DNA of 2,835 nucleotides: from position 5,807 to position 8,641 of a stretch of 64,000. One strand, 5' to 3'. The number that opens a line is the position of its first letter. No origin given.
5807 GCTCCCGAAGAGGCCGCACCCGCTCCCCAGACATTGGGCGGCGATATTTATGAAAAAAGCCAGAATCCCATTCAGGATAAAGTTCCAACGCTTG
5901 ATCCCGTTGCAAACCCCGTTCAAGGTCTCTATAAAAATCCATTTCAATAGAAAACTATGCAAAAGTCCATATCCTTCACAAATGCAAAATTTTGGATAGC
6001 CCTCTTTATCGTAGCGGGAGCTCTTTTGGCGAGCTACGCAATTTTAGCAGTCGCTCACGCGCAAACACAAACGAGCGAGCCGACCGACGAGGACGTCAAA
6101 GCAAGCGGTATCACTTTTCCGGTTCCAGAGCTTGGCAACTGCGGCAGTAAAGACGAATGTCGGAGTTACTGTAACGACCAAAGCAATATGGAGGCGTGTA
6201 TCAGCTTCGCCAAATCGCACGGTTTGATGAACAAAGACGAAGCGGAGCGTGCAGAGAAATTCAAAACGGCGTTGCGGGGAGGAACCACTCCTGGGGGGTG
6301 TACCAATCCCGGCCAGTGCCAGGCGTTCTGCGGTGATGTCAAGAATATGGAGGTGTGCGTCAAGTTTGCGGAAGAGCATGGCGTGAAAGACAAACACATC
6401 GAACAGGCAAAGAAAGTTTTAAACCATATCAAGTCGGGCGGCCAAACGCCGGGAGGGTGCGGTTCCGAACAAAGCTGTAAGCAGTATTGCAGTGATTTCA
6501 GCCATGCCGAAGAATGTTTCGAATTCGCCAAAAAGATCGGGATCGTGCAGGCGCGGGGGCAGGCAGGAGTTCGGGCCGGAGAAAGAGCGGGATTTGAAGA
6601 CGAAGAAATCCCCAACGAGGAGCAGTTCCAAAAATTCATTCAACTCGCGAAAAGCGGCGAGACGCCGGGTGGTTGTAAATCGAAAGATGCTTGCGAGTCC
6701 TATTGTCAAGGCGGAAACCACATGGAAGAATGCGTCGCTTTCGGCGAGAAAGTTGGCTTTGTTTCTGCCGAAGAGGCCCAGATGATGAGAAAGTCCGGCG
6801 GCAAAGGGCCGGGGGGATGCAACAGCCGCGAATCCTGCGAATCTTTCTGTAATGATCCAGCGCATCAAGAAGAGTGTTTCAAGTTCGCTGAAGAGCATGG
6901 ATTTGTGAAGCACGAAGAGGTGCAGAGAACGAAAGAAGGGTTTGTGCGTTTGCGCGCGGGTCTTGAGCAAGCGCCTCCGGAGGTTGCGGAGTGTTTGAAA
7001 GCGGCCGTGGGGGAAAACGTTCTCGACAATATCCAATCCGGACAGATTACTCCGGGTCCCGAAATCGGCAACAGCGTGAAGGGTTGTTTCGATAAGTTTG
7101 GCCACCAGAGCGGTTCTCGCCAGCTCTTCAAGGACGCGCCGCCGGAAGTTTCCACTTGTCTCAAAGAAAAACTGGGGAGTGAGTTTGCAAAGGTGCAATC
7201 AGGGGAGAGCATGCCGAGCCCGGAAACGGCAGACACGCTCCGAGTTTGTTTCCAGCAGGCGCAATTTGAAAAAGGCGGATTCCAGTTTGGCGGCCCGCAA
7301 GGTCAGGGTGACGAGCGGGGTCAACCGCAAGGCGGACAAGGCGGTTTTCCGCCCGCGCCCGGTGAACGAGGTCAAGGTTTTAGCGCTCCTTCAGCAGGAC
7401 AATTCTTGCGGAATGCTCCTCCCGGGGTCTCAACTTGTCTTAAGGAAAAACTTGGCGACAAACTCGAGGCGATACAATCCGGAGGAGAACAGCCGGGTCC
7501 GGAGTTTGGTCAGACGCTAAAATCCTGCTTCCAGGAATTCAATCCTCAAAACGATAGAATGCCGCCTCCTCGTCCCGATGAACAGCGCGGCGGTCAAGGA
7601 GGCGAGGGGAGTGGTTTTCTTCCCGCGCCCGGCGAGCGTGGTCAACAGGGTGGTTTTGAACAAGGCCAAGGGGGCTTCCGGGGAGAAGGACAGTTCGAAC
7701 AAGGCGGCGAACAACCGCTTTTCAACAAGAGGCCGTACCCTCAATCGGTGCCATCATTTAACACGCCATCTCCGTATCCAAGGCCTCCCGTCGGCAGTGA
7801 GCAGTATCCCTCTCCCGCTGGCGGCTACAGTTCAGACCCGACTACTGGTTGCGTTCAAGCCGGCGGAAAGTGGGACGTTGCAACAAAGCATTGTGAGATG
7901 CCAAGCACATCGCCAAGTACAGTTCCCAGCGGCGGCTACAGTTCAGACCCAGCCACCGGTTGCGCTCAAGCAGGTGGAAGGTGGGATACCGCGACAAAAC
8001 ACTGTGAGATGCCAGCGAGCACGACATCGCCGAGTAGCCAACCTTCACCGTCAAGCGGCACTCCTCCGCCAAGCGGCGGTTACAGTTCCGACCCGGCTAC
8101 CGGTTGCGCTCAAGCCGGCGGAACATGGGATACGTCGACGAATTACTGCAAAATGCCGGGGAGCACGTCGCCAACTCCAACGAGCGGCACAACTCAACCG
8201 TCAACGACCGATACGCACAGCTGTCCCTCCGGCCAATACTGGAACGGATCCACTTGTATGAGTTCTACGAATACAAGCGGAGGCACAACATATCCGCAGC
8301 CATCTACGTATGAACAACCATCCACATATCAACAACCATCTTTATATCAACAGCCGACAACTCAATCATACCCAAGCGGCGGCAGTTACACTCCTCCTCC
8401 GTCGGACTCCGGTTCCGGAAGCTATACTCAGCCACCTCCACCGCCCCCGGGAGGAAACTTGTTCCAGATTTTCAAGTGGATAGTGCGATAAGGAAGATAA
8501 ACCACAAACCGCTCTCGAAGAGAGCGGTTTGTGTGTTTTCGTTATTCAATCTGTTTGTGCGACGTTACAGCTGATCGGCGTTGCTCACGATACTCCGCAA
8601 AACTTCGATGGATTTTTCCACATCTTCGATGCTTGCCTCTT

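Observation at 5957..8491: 844-aa secreted protein built from two novel Cys-rich repeat types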

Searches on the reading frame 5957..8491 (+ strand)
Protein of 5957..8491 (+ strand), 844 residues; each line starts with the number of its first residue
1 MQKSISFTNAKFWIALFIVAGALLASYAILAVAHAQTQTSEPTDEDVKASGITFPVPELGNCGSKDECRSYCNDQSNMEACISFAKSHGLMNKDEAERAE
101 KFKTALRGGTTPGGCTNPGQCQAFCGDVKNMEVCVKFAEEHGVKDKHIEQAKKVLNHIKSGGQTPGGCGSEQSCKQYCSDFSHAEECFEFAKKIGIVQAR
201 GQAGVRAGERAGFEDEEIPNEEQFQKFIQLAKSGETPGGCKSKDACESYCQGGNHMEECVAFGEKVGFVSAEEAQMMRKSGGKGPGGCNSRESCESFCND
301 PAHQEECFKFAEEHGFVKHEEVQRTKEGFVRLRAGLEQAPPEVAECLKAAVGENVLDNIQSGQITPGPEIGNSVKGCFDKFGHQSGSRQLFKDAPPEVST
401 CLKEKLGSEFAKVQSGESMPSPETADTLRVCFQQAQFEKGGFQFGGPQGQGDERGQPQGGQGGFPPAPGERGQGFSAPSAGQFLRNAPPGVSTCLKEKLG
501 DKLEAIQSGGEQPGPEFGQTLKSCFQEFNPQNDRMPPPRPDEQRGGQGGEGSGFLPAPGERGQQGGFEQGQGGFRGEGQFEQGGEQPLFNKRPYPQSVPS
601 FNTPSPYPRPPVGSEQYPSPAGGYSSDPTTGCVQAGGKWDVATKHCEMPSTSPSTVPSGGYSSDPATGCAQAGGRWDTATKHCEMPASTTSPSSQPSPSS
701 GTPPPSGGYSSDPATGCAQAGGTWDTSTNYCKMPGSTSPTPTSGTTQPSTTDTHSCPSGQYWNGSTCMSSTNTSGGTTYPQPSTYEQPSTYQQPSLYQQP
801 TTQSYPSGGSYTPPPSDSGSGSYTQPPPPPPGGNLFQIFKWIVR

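Call 3: search_protein_families(library=pfam, proteins=[window:5957-8491:+], max_evalue=10)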
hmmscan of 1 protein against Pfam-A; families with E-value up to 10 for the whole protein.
window:5957-8491:+ (844 aa): 2 families
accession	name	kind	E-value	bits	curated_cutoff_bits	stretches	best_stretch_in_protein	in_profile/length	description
PF11021.13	DUF2613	-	0.072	13.6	22.1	1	18-49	10-42/55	Protein of unknown function (DUF2613)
PF14252.11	DUF4347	-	0.078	13.2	24.6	0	663-688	124-149/164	Domain of unknown function (DUF4347)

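Call 4: search_protein_families(library=ncbifam, proteins=[window:5957-8491:+], max_evalue=10)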
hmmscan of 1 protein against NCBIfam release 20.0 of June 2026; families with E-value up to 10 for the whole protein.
window:5957-8491:+ (844 aa): 1 family
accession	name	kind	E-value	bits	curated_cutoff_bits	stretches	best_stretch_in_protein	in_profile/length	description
TIGR03012.1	sulf_tusD_dsrE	equivalog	0.59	10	89.25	0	76-108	72-104/127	sulfurtransferase complex subunit TusD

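Call 8: find_homologous_proteins(query=window:5957-8491:+, max_evalue=0.001)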
Query window:5957-8491:+ (844 aa): 572 proteins with E <= 0.001 among 8000 candidates; the best 120 are listed.
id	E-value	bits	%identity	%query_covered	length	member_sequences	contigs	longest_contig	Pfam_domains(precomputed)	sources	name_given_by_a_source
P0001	0.0e+0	1895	100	97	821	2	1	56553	-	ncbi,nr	ncbi:MAG: hypothetical protein HY434_02255 [Candidatus Liptonbacteria bacterium]|nr:hypothetical pro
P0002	5.1e-225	768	56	75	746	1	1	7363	-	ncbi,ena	-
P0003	9.6e-193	661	81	2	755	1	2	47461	-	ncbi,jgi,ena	-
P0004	1.3e-192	661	48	78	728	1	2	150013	-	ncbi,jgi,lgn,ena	-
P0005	3.0e-191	656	44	87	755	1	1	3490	-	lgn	-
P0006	8.5e-189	648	53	60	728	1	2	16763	-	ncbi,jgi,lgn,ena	-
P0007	1.1e-186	641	53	65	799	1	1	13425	-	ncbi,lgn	-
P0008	1.7e-186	641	53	68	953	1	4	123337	-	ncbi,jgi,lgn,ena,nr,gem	ncbi:MAG: hypothetical protein FJY98_02110 [Candidatus Liptonbacteria bacterium]|nr:hypothetical pro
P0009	1.4e-185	638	54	62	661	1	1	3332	-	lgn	-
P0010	1.3e-183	631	48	64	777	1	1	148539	-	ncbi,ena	-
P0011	5.8e-183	629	46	83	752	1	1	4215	-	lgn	-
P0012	1.1e-182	628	55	60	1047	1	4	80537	-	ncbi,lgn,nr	ncbi:MAG: hypothetical protein HYY10_00280 [Candidatus Liptonbacteria bacterium]|nr:hypothetical pro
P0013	2.5e-182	627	52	71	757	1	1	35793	-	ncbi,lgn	-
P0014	3.0e-182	627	53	62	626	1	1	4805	-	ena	-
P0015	9.1e-182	625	54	63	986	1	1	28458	-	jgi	jgi:hypothetical protein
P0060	1.6e-162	561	48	62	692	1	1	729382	-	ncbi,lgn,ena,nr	ncbi:MAG: hypothetical protein KJI72_02810 [Patescibacteria group bacterium]|nr:hypothetical protein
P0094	6.4e-153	529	47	64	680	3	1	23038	PF25052.2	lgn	-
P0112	6.0e-149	516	44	69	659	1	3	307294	-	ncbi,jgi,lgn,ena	-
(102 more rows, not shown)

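Call 11: search_protein_families(library=pfam, proteins=[P0094], max_evalue=0.01)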
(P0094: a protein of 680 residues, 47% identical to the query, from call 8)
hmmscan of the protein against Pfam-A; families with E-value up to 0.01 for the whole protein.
P0094 (680 aa): 1 family
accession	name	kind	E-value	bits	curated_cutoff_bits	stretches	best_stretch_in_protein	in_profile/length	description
PF25052.1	AtDEF-like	-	4.2e-05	24.2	25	0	15-72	11-69/79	Defensin-like family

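Call 16: find_encoding_contigs(protein=P0060, flank=6000, max_places=1)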
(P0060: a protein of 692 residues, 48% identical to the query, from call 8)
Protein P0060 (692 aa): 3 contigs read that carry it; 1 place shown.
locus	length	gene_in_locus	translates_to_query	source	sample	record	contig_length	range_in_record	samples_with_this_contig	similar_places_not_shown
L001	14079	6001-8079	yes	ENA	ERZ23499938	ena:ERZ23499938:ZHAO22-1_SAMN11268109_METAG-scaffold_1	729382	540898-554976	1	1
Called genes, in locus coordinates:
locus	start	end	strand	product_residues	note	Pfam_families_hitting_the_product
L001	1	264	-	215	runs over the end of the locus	PF00483:NTP_transferase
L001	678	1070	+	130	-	-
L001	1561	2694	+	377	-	PF01409:tRNA-synt_2d, PF03147:FDX-ACB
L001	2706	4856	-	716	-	PF17191:RecG_wedge, PF22590:Cas3-like_C_2 (faint), PF00270:DEAD, PF04851:ResIII, PF00271:Helicase_C, PF19833:RecG_dom3_C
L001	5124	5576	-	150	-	-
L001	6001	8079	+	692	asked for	-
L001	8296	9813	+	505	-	PF01743:PolyA_pol, PF12627:PolyA_pol_RNAbd, PF01966:HD, PF13735:tRNA_NucTran2_2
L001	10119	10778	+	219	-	PF00561:Abhydrolase_1, PF01738:DLH, PF12146:Hydrolase_4, PF12697:Abhydrolase_6, PF00326:Peptidase_S9 (weak)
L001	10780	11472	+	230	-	-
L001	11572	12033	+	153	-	PF01966:HD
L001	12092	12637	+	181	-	PF02525:Flavodoxin_2 (weak), PF03358:FMN_red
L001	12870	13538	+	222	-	PF01509:TruB_N, PF16198:TruB_C_2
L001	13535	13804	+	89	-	PF00708:Acylphosphatase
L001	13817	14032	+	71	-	-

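Call 17: find_encoding_contigs(protein=P0112, flank=6000, max_places=1)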
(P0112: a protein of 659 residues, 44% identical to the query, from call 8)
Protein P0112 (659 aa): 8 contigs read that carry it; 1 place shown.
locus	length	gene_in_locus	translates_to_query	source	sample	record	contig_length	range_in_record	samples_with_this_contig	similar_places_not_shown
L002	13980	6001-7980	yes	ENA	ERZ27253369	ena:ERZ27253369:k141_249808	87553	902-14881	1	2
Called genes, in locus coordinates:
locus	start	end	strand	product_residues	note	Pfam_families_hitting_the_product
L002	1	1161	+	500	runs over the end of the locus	PF13632:Glyco_trans_2_3 (weak)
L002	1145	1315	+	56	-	-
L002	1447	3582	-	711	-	PF17191:RecG_wedge, PF01336:tRNA_anti-codon (weak), PF19833:RecG_dom3_C (faint), PF00270:DEAD, PF04851:ResIII, PF00271:Helicase_C, PF22590:Cas3-like_C_2 (weak)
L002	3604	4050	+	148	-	PF00877:NLPC_P60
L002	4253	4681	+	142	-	-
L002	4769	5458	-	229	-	PF00696:AA_kinase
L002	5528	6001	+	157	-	-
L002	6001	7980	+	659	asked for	-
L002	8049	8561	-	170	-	PF04542:Sigma70_r2 (weak), PF04545:Sigma70_r4, PF08281:Sigma70_r4_2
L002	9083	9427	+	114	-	PF12732:YtxH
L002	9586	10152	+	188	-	-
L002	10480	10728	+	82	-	PF04226:Transgly_assoc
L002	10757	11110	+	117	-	PF02325:CCB3_YggT (weak)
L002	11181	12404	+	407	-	PF11999:Ice_binding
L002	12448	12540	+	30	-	-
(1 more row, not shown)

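Call 18: find_encoding_contigs(protein=P0008, flank=6000, max_places=1)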
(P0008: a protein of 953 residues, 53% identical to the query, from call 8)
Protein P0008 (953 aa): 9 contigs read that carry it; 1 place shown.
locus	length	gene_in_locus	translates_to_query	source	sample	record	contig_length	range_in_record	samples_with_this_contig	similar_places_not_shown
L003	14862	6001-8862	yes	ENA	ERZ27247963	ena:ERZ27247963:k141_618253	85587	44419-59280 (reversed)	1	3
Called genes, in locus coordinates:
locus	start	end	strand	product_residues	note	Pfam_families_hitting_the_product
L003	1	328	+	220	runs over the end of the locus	PF01509:TruB_N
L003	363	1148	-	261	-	PF00459:Inositol_P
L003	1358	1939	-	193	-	PF00072:Response_reg (weak)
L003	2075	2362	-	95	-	PF00076:RRM_1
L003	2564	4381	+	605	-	PF01471:PG_binding_1, PF02557:VanY, PF00768:Peptidase_S11, PF13354:Beta-lactamase2 (weak)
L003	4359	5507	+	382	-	-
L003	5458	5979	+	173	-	-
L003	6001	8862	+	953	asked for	-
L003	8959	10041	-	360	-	PF00491:Arginase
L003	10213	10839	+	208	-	PF02163:Peptidase_M50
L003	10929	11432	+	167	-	-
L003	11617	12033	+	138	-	PF00164:Ribosom_S12_S23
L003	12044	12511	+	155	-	PF00177:Ribosomal_S7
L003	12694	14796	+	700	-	PF00009:GTP_EFTU, PF22042:EF-G_D2, PF03144:GTP_EFTU_D2, PF14492:EFG_III, PF16658:RF3_C (weak), PF03764:EFG_IV, PF00679:EFG_C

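Call 50: predict_structure(alignment_id=A3)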
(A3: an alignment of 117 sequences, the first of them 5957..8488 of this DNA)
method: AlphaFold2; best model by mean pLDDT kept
length: 844 residues; sequences in the alignment: 117
mean_pLDDT: 66.3   pTM: 0.53
mean pLDDT of the five models: 66.3, 66.1, 65.5, 64.8, 63.3
residues with pLDDT >= 90: 253; 70-90: 193; 50-70: 62; < 50: 336
segments of 3 or more residues with pLDDT < 50: 1-6, 25-40, 199-216, 383-385, 443-449, 451-473, 538-717, 734-753, 771-805, 807-813, 815-830
pLDDT, mean of each block of 10 residues (from residue 1): 52 82 51 36 71 91 95 97 90 89 97 97 97 97 91 97 97 96 96 78 37 48 94 97 95 93 95 95 92 87 90 92 84 84 85 81 75 81 65 91 94 87 86 85 48 45 39 57 83 93 90 88 88 56 37 41 38 35 34 33 36 31 33 31 32 34 34 31 30 35 34 40 65 44 37 55 65 36 33 35 37 43 42 62 69
secondary structure, 60 per line:
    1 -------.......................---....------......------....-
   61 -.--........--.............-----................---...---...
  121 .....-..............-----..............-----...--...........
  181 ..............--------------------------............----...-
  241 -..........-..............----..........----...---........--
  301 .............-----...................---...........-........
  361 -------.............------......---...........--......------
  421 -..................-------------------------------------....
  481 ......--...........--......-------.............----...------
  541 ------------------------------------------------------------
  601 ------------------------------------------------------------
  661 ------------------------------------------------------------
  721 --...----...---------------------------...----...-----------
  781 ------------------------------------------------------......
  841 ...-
elements in order (helices of 4 or more, strands of 3 or more residues): H8-30 H34-37 H44-49 H65-72 H75-87 H93-108 H118-125 H128-140 H146-159 H171-179 H181-194 H221-232 H243-251 H253-266 H271-280 H291-298 H301-313 H319-337 H341-351 H353-360 H368-380 H387-392 H396-406 H409-414 H422-439 H477-486 H489-499 H502-507 H515-527 E723-725 E730-732 E760-762 E767-769 H835-843

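Call 54: fold_search(model_id=the predicted structure, library=pdb)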
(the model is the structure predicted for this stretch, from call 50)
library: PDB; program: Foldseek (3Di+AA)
matches with E <= 10: 59; with E <= 0.001: 0
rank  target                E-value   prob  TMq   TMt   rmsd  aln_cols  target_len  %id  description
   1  8fni_11               9.1e-01  0.08  0.09  0.11  24.7       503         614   10  Cryo-EM structure of RNase-treated RESC-B in trypanosomal RNA editing (released 2023-07-19)
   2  7rqf_A                9.5e-01  0.06  0.09  0.12  28.3       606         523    9  Crystal Structure of LbcA (lipoprotein binding partner of CtpA) of Pseudomonas aeruginosa (released 2022-04-27)
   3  8fni_6                1.1e+00  0.09  0.09  0.13  20.5       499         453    9  Cryo-EM structure of RNase-treated RESC-B in trypanosomal RNA editing (released 2023-07-19)
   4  9c5a_B                1.3e+00  0.07  0.07  0.13  18.6       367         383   10  AP-3 Arf1 dimeric interface, focused refinement (released 2024-12-18)
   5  8a3t_D                1.4e+00  0.07  0.09  0.12  24.1       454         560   11  S. cerevisiae APC/C-Cdh1 complex (released 2022-08-31)
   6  4cb8                  1.5e+00  0.04  0.06  0.09  24.0       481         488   12  Structural and mutational analysis reveals that CTNNBL1 binds NLSs in a manner distinct from that of its closest armadil (released 2013-12-04)
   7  7z8i_f                1.8e+00  0.02  0.07  0.08  25.9       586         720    9  The barbed end complex of dynactin bound to BICDR1 and the cytoplasmic dynein tails (A2, B1, B2) (released 2022-08-17)
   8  8pr2_f                2.7e+00  0.02  0.08  0.09  25.7       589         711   10  Cytoplasmic dynein-1 heavy chain bound to JIP3-LZI (released 2024-03-27)
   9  6jw3_A                2.8e+00  0.06  0.11  0.15  23.3       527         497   10  Degenerate RVD RG forms a distinct loop conformation (released 2020-04-22)
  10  7p61_L                3.5e+00  0.01  0.06  0.08  24.8       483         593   10  Complex I from E. coli, DDM-purified, with NADH, Resting state (released 2022-09-21)
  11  4kvm_A                3.9e+00  0.03  0.09  0.10  24.5       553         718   12  The NatA (Naa10p/Naa15p) amino-terminal acetyltransferase complex bound to a bisubstrate analog (released 2013-07-31)
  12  7e6w_A                3.9e+00  0.02  0.06  0.09  25.9       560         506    8  Crystal structure of Sesquisabinene B Synthase 1 mutant G418A and F419N (released 2022-03-02)
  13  7wag                  3.9e+00  0.02  0.08  0.10  27.8       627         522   11  Crystal structure of MurJ squeezed form (released 2022-06-01)
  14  8ih5_A                4.1e+00  0.03  0.08  0.09  26.6       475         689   14  The cryo-EM structure of OsCyc1 that complexed with GGPP (released 2023-12-06)
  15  6qva                  4.1e+00  0.02  0.05  0.10  24.7       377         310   10  Crystal structure of a CHAD domain from Chlorobium tepidum in complex with inorganic polyphosphate (released 2019-05-29)
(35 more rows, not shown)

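Call 85: search_protein_families(library=padloc, proteins=[window:5957-8491:+], max_evalue=0.1)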
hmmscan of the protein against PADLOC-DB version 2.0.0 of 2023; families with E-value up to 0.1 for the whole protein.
window:5957-8491:+ (844 aa): 0 families
